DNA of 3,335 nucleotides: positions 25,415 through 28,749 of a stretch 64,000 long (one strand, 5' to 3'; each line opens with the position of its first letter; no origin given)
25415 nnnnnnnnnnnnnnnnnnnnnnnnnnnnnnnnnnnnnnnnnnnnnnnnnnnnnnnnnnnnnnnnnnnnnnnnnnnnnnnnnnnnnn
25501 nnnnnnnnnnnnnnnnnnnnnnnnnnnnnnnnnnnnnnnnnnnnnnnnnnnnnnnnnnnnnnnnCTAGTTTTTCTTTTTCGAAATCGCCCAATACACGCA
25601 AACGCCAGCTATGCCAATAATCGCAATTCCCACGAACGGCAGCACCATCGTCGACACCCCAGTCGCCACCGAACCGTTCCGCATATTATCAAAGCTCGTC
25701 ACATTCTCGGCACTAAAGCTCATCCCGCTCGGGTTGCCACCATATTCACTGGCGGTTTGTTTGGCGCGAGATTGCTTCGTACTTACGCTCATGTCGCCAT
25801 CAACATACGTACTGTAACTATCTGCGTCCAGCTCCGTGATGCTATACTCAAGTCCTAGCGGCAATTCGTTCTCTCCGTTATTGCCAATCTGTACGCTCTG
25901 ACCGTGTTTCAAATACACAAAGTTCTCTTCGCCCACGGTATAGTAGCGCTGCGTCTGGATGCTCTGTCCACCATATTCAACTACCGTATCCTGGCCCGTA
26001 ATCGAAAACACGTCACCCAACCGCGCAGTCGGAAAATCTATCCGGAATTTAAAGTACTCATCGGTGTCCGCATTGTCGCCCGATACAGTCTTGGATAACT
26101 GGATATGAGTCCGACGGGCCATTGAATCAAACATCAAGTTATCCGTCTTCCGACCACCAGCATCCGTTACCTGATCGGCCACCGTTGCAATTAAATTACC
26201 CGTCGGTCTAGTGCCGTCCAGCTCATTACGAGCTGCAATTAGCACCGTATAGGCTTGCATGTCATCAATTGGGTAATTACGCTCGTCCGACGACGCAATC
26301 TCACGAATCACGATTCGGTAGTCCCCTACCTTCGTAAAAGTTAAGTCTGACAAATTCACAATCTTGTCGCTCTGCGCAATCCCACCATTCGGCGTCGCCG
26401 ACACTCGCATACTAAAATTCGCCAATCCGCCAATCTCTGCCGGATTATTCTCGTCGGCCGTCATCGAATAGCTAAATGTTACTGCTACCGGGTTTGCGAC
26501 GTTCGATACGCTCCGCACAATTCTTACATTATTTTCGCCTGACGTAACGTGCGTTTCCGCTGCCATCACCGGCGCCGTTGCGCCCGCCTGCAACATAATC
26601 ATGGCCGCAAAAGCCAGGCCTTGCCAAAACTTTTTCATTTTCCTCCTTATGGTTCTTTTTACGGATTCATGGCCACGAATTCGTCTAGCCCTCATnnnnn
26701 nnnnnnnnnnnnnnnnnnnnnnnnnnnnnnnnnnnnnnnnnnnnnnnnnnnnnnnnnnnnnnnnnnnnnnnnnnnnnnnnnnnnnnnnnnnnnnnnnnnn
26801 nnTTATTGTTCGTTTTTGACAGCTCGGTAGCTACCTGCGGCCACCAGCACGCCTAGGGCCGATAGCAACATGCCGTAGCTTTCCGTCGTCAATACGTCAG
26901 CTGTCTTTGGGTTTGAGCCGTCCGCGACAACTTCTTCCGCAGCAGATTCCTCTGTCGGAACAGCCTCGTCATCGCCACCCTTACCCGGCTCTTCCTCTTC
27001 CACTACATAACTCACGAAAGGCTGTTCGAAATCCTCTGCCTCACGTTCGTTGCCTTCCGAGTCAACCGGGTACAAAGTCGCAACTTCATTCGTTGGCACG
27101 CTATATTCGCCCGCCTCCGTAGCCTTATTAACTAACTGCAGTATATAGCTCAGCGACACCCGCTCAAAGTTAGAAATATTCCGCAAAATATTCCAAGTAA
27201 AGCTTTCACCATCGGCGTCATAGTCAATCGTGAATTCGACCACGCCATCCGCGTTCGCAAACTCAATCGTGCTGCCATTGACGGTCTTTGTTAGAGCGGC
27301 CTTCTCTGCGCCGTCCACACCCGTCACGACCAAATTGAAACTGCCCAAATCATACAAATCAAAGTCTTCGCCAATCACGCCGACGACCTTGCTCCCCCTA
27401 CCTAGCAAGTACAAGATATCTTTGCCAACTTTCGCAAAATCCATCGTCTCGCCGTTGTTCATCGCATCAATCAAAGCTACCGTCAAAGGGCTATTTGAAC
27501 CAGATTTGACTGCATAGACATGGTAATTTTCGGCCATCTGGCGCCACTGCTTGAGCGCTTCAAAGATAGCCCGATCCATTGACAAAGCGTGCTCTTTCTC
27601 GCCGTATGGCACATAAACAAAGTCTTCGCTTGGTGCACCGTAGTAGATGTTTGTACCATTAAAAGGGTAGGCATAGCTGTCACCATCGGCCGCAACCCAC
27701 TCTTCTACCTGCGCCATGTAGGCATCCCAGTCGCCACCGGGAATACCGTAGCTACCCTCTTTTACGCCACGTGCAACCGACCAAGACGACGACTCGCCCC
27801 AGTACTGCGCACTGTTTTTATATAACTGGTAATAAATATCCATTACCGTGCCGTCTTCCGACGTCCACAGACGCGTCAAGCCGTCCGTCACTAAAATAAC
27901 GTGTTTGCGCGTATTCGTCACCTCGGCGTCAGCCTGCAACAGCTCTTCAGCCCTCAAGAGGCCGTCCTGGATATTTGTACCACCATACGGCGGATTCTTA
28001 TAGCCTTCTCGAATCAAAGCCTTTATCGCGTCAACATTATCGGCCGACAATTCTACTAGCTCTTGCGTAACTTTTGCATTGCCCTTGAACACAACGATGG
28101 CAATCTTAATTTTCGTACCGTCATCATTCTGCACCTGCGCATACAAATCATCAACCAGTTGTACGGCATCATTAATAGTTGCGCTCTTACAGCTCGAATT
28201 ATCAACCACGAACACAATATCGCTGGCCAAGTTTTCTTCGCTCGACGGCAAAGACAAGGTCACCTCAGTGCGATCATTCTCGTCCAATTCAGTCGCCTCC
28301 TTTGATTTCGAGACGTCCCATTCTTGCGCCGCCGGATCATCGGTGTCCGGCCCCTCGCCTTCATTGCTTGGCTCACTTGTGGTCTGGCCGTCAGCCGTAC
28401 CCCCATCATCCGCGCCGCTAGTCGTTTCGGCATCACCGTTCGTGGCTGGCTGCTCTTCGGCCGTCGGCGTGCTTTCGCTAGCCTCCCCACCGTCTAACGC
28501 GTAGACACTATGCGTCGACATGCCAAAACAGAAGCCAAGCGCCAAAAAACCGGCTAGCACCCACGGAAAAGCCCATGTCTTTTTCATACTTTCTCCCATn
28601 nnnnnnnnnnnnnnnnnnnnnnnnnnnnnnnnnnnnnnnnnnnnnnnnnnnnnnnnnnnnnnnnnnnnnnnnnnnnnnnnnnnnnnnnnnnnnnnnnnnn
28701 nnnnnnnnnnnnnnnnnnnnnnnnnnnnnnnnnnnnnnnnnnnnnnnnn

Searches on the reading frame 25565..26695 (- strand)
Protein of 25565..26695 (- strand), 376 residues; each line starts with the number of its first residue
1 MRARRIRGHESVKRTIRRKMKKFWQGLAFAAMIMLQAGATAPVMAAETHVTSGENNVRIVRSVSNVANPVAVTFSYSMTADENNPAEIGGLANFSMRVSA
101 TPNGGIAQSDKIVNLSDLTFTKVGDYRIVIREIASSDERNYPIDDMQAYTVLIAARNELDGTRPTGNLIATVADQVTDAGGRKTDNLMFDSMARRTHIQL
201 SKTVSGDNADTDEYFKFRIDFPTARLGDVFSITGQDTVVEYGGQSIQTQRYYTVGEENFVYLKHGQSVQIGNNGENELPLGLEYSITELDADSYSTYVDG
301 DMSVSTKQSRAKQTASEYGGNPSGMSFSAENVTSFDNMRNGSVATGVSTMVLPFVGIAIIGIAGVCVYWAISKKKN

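Call 8: search_protein_families(library=pfam, proteins=[window:25565-26695:-], max_evalue=0.01)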
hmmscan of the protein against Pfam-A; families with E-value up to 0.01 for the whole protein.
window:25565-26695:- (376 aa): 2 families
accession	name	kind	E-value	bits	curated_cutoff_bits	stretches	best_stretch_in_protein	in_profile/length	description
PF24547.1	DUF7601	-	9.9e-12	45.9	27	1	198-308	3-103/116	Domain of unknown function (DUF7601)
PF22091.2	DUF6941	-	0.0035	18.1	27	0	88-130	70-110/125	Family of unknown function (DUF6941)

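Call 9: search_protein_families(library=ncbifam, proteins=[window:25565-26695:-], max_evalue=0.01)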
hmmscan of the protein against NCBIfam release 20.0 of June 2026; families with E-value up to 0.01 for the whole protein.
window:25565-26695:- (376 aa): 2 families
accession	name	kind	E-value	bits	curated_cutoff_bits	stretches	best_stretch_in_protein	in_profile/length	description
NF033396.0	pilus_ancill_1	equivalog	7.7e-05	21.3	600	1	198-314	587-687/737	pilus ancillary protein 1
TIGR03786.1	strep_pil_rpt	domain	0.0076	16.5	31.85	0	117-158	3-42/70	streptococcal pilin isopeptide linkage domain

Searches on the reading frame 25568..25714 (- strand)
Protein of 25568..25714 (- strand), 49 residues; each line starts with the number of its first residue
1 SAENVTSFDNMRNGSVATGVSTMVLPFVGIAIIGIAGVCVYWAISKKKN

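Call 33: search_protein_families(library=ncbifam, proteins=[window:25568-25714:-], max_evalue=10)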
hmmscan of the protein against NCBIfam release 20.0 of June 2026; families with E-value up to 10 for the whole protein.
seq(49 aa): 3 families
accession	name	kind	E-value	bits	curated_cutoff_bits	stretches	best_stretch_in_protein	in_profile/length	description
TIGR03065.1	srtB_sig_QVPTGV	subfamily_domain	0.0074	15.9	21.35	1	16-49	2-32/32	QVPTGV class sortase B protein-sorting domain-containing protein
NF007886.0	PRK10591.1-5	equivalog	0.017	15.1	164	1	13-45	36-68/104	hypothetical protein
TIGR01167.1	LPXTG_anchor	domain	0.091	13.5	15.9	1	18-48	5-33/34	LPXTG cell wall anchor domain-containing protein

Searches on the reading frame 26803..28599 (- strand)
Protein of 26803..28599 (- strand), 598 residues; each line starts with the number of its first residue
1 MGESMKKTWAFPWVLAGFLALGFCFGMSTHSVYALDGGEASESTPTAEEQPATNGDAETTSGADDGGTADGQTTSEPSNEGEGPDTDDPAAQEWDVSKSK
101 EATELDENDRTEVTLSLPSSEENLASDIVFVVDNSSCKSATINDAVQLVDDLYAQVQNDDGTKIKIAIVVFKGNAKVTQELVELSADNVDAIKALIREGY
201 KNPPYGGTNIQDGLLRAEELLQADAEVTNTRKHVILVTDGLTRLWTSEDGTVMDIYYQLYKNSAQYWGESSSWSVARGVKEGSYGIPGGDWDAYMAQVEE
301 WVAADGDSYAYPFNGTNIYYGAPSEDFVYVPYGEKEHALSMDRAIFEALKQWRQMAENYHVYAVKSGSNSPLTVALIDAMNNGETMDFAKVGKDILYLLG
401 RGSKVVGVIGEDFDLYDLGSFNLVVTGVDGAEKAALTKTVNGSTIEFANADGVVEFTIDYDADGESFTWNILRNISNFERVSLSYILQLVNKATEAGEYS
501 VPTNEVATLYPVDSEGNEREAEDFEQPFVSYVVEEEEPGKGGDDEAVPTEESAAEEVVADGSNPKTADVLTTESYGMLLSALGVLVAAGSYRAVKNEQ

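Call 8: search_protein_families(library=pfam, proteins=[window:26803-28599:-], max_evalue=0.01)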
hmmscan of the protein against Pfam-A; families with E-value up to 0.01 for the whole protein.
window:26803-28599:- (598 aa): 5 families
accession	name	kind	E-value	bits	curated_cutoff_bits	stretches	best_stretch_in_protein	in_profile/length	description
PF13519.12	VWA_2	-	1.4e-10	42.2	27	1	128-240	1-106/107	von Willebrand factor type A domain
PF00092.34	VWA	-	1e-09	39.3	23.8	1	127-240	1-113/174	von Willebrand factor type A domain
PF21426.3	GBS104-like_Ig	-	1.8e-08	35.6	26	1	404-529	6-111/112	Tip pilin GBS104-like, Ig-like domain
PF13768.12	VWA_3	-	1.4e-06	28.9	27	1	127-241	2-107/155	von Willebrand factor type A domain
PF20782.3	TssR_VWA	-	2.8e-05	23.8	25.7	1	127-229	49-157/304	TssR protein VWA domain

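Call 9: search_protein_families(library=ncbifam, proteins=[window:26803-28599:-], max_evalue=0.01)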
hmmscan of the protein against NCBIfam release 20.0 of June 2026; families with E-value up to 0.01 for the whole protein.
window:26803-28599:- (598 aa): 2 families
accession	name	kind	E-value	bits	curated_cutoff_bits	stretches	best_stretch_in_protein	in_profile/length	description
TIGR03436.1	acidobact_VWFA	subfamily_domain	3.8e-05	23.3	81.25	1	105-249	46-193/324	VWA domain-containing protein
TIGR03788.1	marine_srt_targ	equivalog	0.0028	16.2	551.65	1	119-240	265-379/629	marine proteobacterial sortase target protein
